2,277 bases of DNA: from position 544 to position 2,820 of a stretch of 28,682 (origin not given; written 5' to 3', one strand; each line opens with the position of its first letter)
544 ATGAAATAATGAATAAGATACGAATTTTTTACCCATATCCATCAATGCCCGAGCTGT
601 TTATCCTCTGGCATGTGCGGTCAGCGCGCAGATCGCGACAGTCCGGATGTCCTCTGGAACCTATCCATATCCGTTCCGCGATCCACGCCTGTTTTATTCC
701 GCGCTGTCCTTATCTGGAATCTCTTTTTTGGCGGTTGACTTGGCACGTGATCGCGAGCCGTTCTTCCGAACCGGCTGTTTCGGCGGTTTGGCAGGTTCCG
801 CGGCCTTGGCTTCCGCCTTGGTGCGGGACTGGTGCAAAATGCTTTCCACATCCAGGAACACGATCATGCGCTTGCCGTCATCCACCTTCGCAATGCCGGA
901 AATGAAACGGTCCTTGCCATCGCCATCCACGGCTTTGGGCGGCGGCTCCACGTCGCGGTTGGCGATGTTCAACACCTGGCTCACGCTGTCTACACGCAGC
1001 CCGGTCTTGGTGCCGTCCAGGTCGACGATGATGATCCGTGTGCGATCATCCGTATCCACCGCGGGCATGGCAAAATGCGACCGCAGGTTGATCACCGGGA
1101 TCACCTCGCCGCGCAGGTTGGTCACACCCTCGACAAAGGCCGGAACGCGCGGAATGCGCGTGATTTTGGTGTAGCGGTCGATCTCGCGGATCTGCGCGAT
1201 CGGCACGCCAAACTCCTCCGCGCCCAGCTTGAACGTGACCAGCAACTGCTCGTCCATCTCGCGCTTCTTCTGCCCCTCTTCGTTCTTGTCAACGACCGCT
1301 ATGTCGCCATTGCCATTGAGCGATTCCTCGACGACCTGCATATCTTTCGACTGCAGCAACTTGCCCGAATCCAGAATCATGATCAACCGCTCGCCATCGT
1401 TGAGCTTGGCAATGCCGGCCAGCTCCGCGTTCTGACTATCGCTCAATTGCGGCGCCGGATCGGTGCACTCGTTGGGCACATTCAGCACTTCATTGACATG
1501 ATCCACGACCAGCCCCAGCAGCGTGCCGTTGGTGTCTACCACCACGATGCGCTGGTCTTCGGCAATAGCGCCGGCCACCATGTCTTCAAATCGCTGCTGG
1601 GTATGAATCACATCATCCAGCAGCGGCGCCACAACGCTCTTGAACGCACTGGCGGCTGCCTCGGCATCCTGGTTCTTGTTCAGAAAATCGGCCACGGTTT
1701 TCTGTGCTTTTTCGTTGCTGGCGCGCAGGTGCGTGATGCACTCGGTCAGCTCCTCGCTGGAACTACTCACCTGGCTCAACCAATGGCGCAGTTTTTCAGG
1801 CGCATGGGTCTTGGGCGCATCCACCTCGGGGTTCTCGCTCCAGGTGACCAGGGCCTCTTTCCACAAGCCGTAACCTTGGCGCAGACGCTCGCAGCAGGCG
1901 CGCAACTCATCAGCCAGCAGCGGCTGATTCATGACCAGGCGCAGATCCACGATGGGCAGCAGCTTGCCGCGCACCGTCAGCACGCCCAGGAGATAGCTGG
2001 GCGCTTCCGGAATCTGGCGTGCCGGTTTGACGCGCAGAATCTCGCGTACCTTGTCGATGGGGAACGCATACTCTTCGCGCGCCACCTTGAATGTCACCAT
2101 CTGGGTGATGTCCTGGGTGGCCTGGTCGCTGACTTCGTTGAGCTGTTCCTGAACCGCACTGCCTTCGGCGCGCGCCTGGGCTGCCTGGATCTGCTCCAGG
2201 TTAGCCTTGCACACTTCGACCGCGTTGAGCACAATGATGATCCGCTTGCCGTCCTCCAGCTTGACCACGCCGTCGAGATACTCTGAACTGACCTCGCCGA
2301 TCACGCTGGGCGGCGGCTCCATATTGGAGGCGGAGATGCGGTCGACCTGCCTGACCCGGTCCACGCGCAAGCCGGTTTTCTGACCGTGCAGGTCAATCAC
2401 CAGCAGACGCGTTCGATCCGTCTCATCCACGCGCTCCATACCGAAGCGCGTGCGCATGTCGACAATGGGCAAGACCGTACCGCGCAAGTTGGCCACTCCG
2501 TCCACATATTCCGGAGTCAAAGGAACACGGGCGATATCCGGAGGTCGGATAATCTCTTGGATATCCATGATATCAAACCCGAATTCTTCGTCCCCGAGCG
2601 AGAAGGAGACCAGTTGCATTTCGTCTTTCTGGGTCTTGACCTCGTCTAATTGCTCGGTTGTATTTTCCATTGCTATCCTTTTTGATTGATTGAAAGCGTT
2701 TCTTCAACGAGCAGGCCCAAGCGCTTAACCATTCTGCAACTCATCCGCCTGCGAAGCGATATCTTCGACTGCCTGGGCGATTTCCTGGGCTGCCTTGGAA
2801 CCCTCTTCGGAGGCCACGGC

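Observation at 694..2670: Three-CheW-domain scaffold with an interrupted middle domain and a histone-H1-like basic tail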

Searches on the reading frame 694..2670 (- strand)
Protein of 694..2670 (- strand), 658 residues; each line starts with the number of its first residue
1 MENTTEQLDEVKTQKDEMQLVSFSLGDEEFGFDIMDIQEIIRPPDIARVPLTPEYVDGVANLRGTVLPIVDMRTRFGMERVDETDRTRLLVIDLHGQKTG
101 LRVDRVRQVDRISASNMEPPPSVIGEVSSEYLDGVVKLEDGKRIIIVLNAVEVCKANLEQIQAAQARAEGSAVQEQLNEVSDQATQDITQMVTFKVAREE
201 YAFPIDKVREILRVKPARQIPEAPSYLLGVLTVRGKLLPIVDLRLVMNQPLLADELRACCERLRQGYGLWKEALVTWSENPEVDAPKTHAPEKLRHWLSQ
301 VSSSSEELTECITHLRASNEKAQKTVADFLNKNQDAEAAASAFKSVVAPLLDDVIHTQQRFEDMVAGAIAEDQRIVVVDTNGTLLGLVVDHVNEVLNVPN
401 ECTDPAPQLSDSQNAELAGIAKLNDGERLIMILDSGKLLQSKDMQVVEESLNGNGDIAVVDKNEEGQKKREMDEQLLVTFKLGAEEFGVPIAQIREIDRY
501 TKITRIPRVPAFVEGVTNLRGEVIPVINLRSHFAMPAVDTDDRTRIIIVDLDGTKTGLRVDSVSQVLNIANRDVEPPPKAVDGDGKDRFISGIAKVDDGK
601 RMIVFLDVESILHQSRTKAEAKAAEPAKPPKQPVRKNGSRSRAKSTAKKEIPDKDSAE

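Call 3: search_protein_families(library=pfam, proteins=[window:694-2670:-], max_evalue=0.01)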
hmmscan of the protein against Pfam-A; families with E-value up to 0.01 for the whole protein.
window:694-2670:- (658 aa): 1 family
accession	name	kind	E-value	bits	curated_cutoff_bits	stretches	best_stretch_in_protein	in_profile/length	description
PF01584.24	CheW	-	4.3e-109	360.5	23.5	4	477-614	2-136/138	CheW-like domain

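Call 18: find_homologous_proteins(query=window:694-2670:-, max_evalue=1e-10)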
Query window:694-2670:- (658 aa): 815 proteins with E <= 1e-10 among 8000 candidates; the best 120 are listed.
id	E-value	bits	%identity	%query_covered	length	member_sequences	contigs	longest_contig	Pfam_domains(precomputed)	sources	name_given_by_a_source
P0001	0.0e+0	1433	100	100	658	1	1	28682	PF01584.25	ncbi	-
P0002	6.6e-246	836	62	97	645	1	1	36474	PF01584.25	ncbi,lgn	-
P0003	1.1e-212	726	58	91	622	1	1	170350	PF01584.25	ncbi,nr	ncbi:MAG: chemotaxis protein CheW [Candidatus Riflebacteria bacterium]|nr:chemotaxis protein CheW [C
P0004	5.1e-211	721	57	92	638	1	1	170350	PF01584.25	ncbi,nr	ncbi:MAG: chemotaxis protein CheW [Candidatus Riflebacteria bacterium]|nr:chemotaxis protein CheW [C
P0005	1.8e-195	669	54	93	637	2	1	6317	PF01584.25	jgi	jgi:purine-binding chemotaxis protein CheW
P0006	3.7e-195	668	53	93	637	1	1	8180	PF01584.25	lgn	-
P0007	3.3e-186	639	58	81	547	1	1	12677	PF01584.25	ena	-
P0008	4.3e-186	638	50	94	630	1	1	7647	PF01584.25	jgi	jgi:purine-binding chemotaxis protein CheW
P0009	2.9e-184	632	52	93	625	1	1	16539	PF01584.25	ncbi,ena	-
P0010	3.3e-184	632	52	93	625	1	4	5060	PF01584.25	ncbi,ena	-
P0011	4.6e-184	632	52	93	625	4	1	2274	PF01584.25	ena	-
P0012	7.0e-184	631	52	92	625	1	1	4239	PF01584.25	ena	-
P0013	7.2e-184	631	52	92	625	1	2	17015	PF01584.25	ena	-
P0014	7.7e-184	631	52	93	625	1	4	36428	PF01584.25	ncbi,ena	-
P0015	1.7e-183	630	52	93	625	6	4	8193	PF01584.25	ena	-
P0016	8.4e-183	627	52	91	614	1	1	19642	PF01584.25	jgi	jgi:purine-binding chemotaxis protein CheW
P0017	7.0e-182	624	51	93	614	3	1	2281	PF01584.25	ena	-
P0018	1.3e-181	624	50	93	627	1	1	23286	PF01584.25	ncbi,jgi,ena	jgi:purine-binding chemotaxis protein CheW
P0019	2.7e-181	623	50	94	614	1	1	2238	PF01584.25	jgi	jgi:chemotaxis signal transduction protein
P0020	3.1e-181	622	50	93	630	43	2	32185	PF01584.25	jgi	jgi:chemotaxis signal transduction protein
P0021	3.7e-181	622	51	92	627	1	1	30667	PF01584.25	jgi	jgi:chemotaxis signal transduction protein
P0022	8.9e-181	621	51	93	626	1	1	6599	PF01584.25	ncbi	ncbi:MAG: chemotaxis protein CheW [Bryobacteraceae bacterium]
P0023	9.2e-181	621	51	93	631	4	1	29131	PF01584.25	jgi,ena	-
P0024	1.1e-180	620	52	91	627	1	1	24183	PF01584.25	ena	-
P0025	1.2e-180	620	51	94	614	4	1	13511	PF01584.25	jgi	jgi:purine-binding chemotaxis protein CheW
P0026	1.4e-180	620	51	91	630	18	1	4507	PF01584.25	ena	-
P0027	1.5e-180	620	51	93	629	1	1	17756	PF01584.25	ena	-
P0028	1.5e-180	620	50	91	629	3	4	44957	PF01584.25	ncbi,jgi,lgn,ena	jgi:chemotaxis signal transduction protein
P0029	1.6e-180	620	52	91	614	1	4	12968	PF01584.25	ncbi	ncbi:MAG: chemotaxis protein CheW [Bryobacteraceae bacterium]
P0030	1.6e-180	620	51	91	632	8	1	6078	PF01584.25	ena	-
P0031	2.0e-180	620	50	93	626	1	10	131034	PF01584.25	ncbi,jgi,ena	ncbi:MAG: chemotaxis protein CheW [Bryobacteraceae bacterium]|jgi:chemotaxis signal transduction pro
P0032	2.7e-180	619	50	91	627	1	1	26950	PF01584.25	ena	-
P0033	3.6e-180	619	50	93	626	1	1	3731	PF01584.25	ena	-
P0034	3.8e-180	619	50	93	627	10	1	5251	PF01584.25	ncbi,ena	-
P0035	3.9e-180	619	50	93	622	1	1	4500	PF01584.25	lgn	-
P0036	4.1e-180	619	52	91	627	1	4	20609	PF01584.25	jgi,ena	jgi:purine-binding chemotaxis protein CheW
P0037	5.1e-180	618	50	93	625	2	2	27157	PF01584.25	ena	-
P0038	8.7e-180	618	50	93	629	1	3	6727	PF01584.25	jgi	jgi:purine-binding chemotaxis protein CheW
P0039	1.1e-179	617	50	92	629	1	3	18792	PF01584.25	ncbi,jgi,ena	jgi:chemotaxis signal transduction protein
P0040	1.2e-179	617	51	91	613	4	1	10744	PF01584.25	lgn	-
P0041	1.4e-179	617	51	92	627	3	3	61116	PF01584.25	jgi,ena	jgi:chemotaxis signal transduction protein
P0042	2.1e-179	616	50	92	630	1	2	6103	PF01584.25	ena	-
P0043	2.3e-179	616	51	91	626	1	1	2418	PF01584.25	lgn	-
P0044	2.9e-179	616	49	94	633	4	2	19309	PF01584.25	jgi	jgi:chemotaxis signal transduction protein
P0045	3.3e-179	616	49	93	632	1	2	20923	PF01584.25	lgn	-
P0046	4.1e-179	615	51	91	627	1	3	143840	PF01584.25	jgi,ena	jgi:chemotaxis signal transduction protein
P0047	4.7e-179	615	51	91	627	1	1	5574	PF01584.25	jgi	jgi:purine-binding chemotaxis protein CheW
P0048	5.4e-179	615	50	91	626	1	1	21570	PF01584.25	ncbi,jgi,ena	jgi:chemotaxis signal transduction protein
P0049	6.4e-179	615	50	93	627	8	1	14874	PF01584.25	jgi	-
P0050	6.5e-179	615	49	96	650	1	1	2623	PF01584.25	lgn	-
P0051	7.3e-179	614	52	93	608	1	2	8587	PF01584.25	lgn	-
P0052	8.1e-179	614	50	91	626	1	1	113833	PF01584.25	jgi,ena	-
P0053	9.1e-179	614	50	92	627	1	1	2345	PF01584.25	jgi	-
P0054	9.3e-179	614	48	96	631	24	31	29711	PF01584.25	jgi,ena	jgi:purine-binding chemotaxis protein CheW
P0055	1.0e-178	614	49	97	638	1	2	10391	PF01584.25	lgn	-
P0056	1.1e-178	614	50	93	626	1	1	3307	PF01584.25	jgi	jgi:chemotaxis signal transduction protein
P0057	1.3e-178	614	50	91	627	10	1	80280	PF01584.25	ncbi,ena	-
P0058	1.5e-178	613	51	91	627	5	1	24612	PF01584.25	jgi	jgi:purine-binding chemotaxis protein CheW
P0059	1.5e-178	613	50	91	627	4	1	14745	PF01584.25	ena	-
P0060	1.9e-178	613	50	91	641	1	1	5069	PF01584.25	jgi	jgi:purine-binding chemotaxis protein CheW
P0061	1.9e-178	613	50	93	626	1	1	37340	PF01584.25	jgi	jgi:purine-binding chemotaxis protein CheW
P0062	2.0e-178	613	50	94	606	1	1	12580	PF01584.25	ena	-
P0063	2.1e-178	613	51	91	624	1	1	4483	PF01584.25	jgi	jgi:purine-binding chemotaxis protein CheW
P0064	2.1e-178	613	52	92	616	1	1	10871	PF01584.25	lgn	-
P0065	2.4e-178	613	51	91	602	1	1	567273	PF01584.25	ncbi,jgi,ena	jgi:chemotaxis signal transduction protein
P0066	3.0e-178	612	50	93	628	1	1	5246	PF01584.25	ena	-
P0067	3.7e-178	612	49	93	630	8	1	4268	PF01584.25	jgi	-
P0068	4.5e-178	612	51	91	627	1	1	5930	PF01584.25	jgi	jgi:purine-binding chemotaxis protein CheW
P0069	4.8e-178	612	50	93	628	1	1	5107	PF01584.25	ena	-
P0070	4.8e-178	612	50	91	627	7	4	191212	PF01584.25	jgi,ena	jgi:purine-binding chemotaxis protein CheW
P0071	4.9e-178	612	51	91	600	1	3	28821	PF01584.25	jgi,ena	jgi:purine-binding chemotaxis protein CheW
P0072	5.0e-178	612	49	92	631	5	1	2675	PF01584.25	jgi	-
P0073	5.0e-178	612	50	93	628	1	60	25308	PF01584.25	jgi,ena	jgi:purine-binding chemotaxis protein CheW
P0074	5.2e-178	612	51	91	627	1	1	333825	PF01584.25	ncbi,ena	-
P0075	5.5e-178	612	50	91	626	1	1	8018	PF01584.25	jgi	jgi:chemotaxis signal transduction protein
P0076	5.7e-178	612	50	91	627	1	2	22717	PF01584.25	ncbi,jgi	ncbi:MAG: chemotaxis protein CheW [Bryobacteraceae bacterium]|jgi:chemotaxis signal transduction pro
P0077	5.7e-178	612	51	94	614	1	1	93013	PF01584.25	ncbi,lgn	-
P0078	6.2e-178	611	50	93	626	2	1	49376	PF01584.25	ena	-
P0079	6.5e-178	611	51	93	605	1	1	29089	PF01584.25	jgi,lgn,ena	-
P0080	7.0e-178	611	50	91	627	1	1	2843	PF01584.25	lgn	-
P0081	7.2e-178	611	50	91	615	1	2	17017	PF01584.25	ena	-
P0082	7.3e-178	611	50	91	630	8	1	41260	PF01584.25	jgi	jgi:chemotaxis signal transduction protein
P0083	8.2e-178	611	51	91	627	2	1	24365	PF01584.25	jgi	jgi:purine-binding chemotaxis protein CheW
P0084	8.2e-178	611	49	93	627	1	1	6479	PF01584.25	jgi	-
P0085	8.4e-178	611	50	92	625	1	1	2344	PF01584.25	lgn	-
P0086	8.6e-178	611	51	91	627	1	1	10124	PF01584.25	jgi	jgi:purine-binding chemotaxis protein CheW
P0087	8.8e-178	611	49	93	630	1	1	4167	PF01584.25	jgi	-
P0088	8.9e-178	611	50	92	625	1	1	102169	PF01584.25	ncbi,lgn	-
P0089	9.1e-178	611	52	91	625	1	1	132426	PF01584.25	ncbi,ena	-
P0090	9.3e-178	611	49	92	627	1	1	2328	PF01584.25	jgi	jgi:purine-binding chemotaxis protein CheW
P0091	1.0e-177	611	51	94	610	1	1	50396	PF01584.25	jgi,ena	-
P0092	1.0e-177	611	51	91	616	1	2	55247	PF01584.25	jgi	jgi:purine-binding chemotaxis protein CheW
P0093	1.0e-177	611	49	94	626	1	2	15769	PF01584.25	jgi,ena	jgi:chemotaxis signal transduction protein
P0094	1.2e-177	611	50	91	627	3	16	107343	PF01584.25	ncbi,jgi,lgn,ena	ncbi:MAG: chemotaxis protein CheW [Bryobacteraceae bacterium]|jgi:chemotaxis signal transduction pro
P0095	1.2e-177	611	49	93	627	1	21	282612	PF01584.25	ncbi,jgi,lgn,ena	ncbi:MAG: chemotaxis protein CheW [Bryobacteraceae bacterium]|jgi:chemotaxis signal transduction pro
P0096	1.2e-177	610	50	92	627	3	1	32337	PF01584.25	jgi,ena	jgi:chemotaxis signal transduction protein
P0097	1.4e-177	610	51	91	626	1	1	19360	PF01584.25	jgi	jgi:purine-binding chemotaxis protein CheW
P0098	1.4e-177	610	50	91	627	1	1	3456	PF01584.25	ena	-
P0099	1.4e-177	610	51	92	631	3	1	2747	PF01584.25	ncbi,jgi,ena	jgi:purine-binding chemotaxis protein CheW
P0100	1.5e-177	610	50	91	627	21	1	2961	PF01584.25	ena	-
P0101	1.5e-177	610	49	93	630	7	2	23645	PF01584.25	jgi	jgi:purine-binding chemotaxis protein CheW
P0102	1.6e-177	610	51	91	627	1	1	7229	PF01584.25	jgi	jgi:purine-binding chemotaxis protein CheW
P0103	1.9e-177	610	51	91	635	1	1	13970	PF01584.25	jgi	jgi:purine-binding chemotaxis protein CheW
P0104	2.2e-177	610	50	92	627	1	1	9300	PF01584.25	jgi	jgi:purine-binding chemotaxis protein CheW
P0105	2.2e-177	610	51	93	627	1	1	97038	PF01584.25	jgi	jgi:chemotaxis signal transduction protein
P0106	2.3e-177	610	50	92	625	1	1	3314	PF01584.25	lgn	-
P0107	2.4e-177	609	50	91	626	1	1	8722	PF01584.25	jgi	jgi:purine-binding chemotaxis protein CheW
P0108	2.6e-177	609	50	93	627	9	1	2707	PF01584.25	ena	-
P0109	2.7e-177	609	51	91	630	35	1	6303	PF01584.25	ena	-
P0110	2.8e-177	609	50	93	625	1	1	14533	PF01584.25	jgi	jgi:chemotaxis signal transduction protein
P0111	2.9e-177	609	51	91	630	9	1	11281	PF01584.25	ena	-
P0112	3.4e-177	609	50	93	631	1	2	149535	PF01584.25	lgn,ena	-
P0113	3.5e-177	609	50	92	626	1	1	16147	PF01584.25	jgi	jgi:purine-binding chemotaxis protein CheW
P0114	3.6e-177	609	50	91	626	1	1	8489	PF01584.25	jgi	jgi:purine-binding chemotaxis protein CheW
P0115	4.0e-177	609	50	91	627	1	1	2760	PF01584.25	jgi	jgi:purine-binding chemotaxis protein CheW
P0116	4.3e-177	609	50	93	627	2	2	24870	PF01584.25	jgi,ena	-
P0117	4.5e-177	609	51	93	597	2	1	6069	PF01584.25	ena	-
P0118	4.6e-177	609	49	93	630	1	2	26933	PF01584.25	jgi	-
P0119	5.3e-177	608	50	93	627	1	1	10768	PF01584.25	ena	-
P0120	5.4e-177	608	50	92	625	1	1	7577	PF01584.25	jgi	jgi:chemotaxis signal transduction protein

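Call 24: find_related_loci(query=A1, collection=genome_contigs, flank=10000)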
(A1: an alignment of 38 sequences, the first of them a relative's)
Query A1 (658 aa) in genome_contigs; peptide patterns used: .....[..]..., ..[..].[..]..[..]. (x = any residue, [..] = any of these).
111 stretches matched a pattern; 84 encode a relative of the query (tblastn E <= 1e-3); the best 80 are kept; 78 distinct loci.
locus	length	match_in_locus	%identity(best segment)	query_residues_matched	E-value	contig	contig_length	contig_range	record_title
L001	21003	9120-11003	58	12-621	0e+0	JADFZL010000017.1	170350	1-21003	MAG: Candidatus Riflebacteria bacterium isolate nHGRbin4 nHGR_bin4_NODE_17_length_170350_cov_27.467481, whole genome sho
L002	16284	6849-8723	52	14-624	0e+0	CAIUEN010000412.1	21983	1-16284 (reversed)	MAG: uncultured Verrucomicrobiales bacterium isolate Ki1-2-7m_bin-060 genome assembly, contig: bin-060:412/535, whole ge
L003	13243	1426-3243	50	15-614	0e+0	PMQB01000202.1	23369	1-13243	MAG: Bryobacterales bacterium isolate bog_105 73.20110600_S1S.25_contig_12079, whole genome shotgun sequence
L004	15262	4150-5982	50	4-612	0e+0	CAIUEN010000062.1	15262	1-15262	MAG: uncultured Verrucomicrobiales bacterium isolate Ki1-2-7m_bin-060 genome assembly, contig: bin-060:062/535, whole ge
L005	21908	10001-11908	50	5-641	0e+0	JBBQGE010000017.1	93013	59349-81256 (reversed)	MAG: Bryobacterales bacterium isolate Co_metawrap_978 Cmw_978_k141_29244393_length_93013_cov_33.0748, whole genome shotg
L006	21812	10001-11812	51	5-639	0e+0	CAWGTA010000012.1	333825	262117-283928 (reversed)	MAG: Terriglobia bacterium isolate MFD05521.bin.1.209 genome assembly, contig: contig_70444, whole genome shotgun sequen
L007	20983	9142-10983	49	5-614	0e+0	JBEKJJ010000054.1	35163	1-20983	MAG: Bryobacteraceae bacterium isolate SPRUCE 320 SPRUCE_320_54, whole genome shotgun sequence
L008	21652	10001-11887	50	5-614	0e+0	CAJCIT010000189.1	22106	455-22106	Acidobacteriaceae bacterium isolate BOG_genome_mining.201 genome assembly, contig: k141_7879808, whole genome shotgun se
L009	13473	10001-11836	50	5-612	0e+0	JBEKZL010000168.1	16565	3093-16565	MAG: Bryobacteraceae bacterium isolate SPRUCE 69 SPRUCE_69_168, whole genome shotgun sequence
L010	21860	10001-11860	50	13-618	0e+0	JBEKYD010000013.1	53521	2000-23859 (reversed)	MAG: Bryobacteraceae bacterium isolate SPRUCE 667 SPRUCE_667_13, whole genome shotgun sequence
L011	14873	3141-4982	50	5-640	0e+0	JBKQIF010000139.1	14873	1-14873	MAG: Bryobacteraceae bacterium isolate BAr1A1B1C__bin_56 BAr1A1B1C_000000284909, whole genome shotgun sequence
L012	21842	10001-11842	50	1-618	0e+0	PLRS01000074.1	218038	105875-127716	MAG: Bryobacterales bacterium isolate bog_375 73.20120700_S1D.97_contig_18185, whole genome shotgun sequence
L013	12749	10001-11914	48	15-651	0e+0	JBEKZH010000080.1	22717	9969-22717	MAG: Bryobacteraceae bacterium isolate SPRUCE 694 SPRUCE_694_80, whole genome shotgun sequence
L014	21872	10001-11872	50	15-638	0e+0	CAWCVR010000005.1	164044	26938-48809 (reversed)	MAG: Bryobacterales bacterium isolate MFD01689.bin.1.102 genome assembly, contig: contig_14477, whole genome shotgun seq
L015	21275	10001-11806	51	11-614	0e+0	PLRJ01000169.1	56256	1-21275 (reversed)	MAG: Bryobacterales bacterium isolate bog_377 73.20120700_S1S.22_contig_1544, whole genome shotgun sequence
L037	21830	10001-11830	50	15-614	0e+0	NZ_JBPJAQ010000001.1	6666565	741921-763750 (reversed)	Paludibaculum fermentans strain T20B24 1, whole genome shotgun sequence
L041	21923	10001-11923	62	1-641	0e+0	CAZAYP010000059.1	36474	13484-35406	MAG TPA_asm: uncultured Verrucomicrobiota bacterium isolate SRP272421_co3_169 genome assembly, contig: NODE_1800_length_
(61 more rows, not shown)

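Call 30: search_protein_representatives(protein=window:694-2670:-)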
Query: 658 residues. Proteins with E-value up to 0.001 (for the whole library): 35036; up to 1e-10: 13780; up to 1e-30: 706. The best 150 are listed.
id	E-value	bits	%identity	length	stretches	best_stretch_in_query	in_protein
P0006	1.2e-195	668.2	54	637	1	4-614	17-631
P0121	7.4e-167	573.1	46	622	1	14-612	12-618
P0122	1.8e-162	558.7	47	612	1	11-613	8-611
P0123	6.1e-147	507.4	43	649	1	8-612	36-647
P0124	2.0e-146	505.7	47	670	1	13-616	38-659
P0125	1.4e-145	502.8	46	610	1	17-630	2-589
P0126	4.2e-137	474.9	43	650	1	16-654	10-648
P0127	1.8e-133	462.9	40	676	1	14-629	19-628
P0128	3.3e-130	452.1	40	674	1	13-618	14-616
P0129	9.7e-126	437.4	39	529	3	372-621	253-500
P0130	2.7e-123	429.3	39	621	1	16-612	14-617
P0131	2.2e-122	426.3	42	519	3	14-248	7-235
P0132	1.3e-121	423.8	39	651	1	17-628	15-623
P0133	8.6e-120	417.7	37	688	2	1-485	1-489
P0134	4.8e-117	408.6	41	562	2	362-651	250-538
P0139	4.4e-109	382.3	36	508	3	17-243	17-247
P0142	9.2e-108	378.0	37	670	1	9-616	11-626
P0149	1.0e-102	361.3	34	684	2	15-542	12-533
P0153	4.2e-101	356.0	42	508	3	10-168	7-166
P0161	2.2e-98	347.0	35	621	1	19-632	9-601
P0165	5.7e-96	339.0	34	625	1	19-639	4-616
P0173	2.6e-91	323.6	33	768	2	13-594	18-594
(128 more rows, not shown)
